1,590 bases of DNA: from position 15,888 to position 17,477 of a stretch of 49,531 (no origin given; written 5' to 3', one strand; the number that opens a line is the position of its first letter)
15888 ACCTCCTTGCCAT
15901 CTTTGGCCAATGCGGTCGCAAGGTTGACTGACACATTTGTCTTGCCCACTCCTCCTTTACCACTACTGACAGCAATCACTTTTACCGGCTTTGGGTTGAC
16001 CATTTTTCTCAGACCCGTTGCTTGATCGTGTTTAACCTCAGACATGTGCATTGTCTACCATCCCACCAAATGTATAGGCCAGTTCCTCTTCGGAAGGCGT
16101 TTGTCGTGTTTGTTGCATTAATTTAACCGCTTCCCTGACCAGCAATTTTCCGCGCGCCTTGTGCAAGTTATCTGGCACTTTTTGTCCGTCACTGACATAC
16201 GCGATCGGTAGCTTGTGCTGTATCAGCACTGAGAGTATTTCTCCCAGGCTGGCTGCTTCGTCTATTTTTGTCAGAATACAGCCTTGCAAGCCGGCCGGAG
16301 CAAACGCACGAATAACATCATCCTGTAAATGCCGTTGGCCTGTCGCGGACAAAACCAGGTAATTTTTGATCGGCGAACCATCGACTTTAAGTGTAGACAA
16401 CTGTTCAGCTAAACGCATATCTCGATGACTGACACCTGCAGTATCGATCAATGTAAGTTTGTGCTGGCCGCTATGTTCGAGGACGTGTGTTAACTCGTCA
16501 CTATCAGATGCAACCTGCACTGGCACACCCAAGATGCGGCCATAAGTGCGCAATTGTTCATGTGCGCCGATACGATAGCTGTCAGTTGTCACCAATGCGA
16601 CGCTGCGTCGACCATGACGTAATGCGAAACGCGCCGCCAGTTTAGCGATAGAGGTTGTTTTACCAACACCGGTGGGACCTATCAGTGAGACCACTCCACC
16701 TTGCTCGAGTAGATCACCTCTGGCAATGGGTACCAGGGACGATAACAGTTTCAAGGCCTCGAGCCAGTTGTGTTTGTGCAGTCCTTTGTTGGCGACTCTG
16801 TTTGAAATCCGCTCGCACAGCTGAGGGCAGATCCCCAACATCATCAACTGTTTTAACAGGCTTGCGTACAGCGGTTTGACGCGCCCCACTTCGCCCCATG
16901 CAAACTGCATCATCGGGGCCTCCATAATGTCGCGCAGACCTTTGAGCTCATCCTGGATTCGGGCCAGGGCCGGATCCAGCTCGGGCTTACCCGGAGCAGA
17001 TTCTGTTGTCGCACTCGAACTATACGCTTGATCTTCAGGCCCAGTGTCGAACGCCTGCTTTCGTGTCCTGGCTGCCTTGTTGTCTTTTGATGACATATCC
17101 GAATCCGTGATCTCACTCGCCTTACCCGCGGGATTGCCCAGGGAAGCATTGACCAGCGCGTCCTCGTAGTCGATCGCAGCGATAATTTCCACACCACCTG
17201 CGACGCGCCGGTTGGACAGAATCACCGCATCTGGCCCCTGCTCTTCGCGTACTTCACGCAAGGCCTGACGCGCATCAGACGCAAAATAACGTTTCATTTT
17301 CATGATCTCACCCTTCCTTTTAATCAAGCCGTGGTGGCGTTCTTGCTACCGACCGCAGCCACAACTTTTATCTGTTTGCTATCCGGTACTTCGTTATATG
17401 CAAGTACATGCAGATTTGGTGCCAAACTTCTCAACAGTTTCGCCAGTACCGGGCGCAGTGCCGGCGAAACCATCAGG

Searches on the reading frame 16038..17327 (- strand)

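Call 6: search_protein_families(library=pfam, proteins=[window:16038-17327:-], max_evalue=0.001)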
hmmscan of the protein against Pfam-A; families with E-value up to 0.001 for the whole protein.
window:16038-17327:- (429 aa): 4 families
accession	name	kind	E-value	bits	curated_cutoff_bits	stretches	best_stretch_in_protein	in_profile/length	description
PF00448.28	SRP54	-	2.9e-39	135.2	22.7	1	212-399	3-193/196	SRP54-type protein, GTPase domain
PF13401.12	AAA_22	-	7.7e-06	26.7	27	1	209-290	4-82/130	AAA domain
PF13481.12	AAA_25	-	0.00019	21.6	27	1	205-240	28-61/195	AAA domain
PF00005.33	ABC_tran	-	0.0009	20.3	25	0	207-317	8-96/137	ABC transporter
